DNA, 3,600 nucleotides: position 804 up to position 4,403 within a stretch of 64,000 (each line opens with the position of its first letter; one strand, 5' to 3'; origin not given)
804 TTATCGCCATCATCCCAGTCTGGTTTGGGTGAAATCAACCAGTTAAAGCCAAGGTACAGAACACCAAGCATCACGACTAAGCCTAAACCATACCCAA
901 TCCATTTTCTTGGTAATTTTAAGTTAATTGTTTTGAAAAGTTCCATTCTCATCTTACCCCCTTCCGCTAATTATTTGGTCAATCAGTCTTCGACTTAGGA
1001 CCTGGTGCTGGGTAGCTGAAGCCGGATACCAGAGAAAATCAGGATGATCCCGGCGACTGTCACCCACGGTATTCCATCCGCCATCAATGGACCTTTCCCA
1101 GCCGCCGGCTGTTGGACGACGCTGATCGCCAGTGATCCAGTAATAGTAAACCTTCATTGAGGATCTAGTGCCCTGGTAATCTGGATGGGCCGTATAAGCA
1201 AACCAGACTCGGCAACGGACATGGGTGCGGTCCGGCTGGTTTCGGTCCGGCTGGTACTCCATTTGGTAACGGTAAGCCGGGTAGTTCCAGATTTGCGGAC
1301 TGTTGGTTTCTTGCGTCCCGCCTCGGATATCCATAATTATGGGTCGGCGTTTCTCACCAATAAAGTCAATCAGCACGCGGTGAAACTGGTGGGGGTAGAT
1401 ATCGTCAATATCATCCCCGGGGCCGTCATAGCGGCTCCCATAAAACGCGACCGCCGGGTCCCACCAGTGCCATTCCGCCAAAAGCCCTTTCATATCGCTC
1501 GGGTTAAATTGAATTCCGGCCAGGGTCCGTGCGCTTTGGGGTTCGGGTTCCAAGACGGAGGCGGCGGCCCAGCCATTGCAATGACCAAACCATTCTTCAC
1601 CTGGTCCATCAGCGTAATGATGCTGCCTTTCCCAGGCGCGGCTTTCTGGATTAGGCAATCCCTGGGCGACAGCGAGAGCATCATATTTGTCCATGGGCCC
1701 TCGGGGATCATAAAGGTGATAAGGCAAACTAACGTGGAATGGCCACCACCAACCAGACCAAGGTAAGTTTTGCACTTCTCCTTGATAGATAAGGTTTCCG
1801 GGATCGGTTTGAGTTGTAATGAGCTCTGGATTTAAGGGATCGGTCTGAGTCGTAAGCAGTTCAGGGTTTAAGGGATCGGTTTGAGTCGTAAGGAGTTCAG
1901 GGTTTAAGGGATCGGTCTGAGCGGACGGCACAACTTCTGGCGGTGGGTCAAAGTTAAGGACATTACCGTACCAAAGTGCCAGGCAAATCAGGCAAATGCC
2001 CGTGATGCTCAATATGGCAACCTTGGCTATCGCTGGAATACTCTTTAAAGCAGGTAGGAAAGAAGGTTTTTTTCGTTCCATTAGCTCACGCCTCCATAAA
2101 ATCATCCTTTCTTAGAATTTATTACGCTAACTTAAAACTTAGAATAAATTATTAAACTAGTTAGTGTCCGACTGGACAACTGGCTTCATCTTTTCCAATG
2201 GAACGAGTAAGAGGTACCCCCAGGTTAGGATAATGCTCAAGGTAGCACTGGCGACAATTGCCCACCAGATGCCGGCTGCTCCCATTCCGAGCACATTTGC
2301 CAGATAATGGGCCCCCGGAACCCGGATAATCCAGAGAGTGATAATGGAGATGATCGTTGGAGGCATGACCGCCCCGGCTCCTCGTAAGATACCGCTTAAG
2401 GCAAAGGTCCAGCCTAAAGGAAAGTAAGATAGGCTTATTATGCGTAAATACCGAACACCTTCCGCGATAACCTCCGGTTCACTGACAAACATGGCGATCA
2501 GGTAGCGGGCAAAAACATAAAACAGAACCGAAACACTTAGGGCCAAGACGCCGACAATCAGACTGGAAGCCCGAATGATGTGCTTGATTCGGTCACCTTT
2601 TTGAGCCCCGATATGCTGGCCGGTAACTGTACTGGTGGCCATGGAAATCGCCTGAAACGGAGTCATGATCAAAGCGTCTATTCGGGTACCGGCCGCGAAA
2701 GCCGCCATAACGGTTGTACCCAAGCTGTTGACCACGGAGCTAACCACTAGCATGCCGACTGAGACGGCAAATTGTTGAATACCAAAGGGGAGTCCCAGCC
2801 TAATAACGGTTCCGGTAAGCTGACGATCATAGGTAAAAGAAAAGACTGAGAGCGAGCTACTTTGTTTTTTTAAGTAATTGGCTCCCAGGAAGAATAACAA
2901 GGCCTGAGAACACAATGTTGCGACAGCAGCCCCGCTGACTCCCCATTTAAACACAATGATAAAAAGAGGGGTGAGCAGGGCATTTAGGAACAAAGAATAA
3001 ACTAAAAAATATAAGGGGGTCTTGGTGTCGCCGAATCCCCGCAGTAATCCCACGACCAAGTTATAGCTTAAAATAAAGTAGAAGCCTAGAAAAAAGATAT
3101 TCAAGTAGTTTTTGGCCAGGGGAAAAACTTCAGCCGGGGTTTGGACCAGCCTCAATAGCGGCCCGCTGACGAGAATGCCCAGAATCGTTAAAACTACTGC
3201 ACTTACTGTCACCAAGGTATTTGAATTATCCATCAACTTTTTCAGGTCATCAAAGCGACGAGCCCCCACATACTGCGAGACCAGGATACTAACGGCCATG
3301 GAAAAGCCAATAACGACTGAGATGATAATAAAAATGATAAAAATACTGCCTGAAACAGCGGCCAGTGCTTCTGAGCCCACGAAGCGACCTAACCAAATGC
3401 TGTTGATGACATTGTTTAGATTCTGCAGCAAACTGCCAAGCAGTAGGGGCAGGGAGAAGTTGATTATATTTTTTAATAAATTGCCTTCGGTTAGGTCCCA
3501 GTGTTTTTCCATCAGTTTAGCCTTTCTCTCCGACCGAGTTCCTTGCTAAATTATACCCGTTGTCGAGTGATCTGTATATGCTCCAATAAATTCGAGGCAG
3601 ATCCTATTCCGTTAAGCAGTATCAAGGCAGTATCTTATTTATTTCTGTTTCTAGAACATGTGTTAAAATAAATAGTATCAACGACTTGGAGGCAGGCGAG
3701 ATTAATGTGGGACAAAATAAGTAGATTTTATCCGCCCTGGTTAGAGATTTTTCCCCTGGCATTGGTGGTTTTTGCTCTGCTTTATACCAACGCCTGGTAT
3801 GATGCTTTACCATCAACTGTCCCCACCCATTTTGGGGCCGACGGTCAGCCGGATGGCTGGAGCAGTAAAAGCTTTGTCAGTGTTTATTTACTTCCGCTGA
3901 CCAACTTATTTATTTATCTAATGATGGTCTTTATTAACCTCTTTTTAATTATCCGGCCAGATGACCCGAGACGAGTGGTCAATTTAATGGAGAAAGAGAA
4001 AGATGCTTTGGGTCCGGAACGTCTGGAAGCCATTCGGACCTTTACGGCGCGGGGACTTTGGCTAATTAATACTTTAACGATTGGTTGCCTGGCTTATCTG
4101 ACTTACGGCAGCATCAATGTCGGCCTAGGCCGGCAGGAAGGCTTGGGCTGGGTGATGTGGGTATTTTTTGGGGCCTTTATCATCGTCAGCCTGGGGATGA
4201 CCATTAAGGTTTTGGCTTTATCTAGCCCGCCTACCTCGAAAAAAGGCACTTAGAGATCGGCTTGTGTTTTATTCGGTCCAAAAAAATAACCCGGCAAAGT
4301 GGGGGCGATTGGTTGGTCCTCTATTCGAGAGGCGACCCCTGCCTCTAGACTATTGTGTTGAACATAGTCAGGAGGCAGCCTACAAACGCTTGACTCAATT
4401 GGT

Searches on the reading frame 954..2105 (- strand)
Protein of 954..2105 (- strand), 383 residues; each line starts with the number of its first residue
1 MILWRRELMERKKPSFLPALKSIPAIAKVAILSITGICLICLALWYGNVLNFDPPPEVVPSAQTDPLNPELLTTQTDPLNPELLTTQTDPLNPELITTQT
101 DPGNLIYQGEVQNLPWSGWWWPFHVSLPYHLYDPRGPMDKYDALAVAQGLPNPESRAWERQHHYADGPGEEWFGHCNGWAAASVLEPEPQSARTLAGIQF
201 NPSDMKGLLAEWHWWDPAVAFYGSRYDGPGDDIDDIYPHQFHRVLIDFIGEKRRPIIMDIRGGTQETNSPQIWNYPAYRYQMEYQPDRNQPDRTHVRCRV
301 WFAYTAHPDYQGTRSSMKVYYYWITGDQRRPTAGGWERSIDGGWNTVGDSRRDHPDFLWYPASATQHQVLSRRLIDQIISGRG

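Call 40: search_protein_families(library=pfam, proteins=[window:954-2105:-], max_evalue=0.001)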
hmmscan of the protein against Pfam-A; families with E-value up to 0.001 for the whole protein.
window:954-2105:- (383 aa): 1 family
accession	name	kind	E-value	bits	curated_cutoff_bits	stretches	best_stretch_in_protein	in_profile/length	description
PF16683.11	TGase_elicitor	-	1.6e-18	67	25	1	171-287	117-241/361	Transglutaminase elicitor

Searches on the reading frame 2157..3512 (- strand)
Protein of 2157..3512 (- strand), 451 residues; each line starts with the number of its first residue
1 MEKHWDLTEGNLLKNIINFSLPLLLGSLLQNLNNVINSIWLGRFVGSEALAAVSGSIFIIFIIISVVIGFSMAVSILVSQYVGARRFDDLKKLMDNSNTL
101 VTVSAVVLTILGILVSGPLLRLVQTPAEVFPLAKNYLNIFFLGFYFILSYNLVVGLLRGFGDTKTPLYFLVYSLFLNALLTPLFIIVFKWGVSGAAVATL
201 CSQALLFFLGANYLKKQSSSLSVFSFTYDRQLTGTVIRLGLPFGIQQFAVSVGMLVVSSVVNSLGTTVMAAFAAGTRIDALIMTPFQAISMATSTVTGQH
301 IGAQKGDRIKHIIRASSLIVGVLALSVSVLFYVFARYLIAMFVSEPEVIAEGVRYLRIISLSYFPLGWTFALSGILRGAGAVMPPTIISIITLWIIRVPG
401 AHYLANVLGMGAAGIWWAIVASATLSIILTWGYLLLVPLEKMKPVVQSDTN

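Call 40: search_protein_families(library=pfam, proteins=[window:2157-3512:-], max_evalue=0.001)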
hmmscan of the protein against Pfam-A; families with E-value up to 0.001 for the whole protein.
window:2157-3512:- (451 aa): 1 family
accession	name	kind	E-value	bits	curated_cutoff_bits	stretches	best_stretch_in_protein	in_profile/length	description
PF01554.23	MatE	-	2.6e-61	206.5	24.9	2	22-182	1-160/161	MatE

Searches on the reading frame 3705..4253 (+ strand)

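Call 40: search_protein_families(library=pfam, proteins=[window:3705-4253:+], max_evalue=0.001)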
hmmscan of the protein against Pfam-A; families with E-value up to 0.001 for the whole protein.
window:3705-4253:+ (182 aa): 1 family
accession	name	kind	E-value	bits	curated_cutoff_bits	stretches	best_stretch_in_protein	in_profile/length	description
PF07853.16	DUF1648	-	5.5e-16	58.4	28.7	1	20-65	2-46/49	Domain of unknown function (DUF1648)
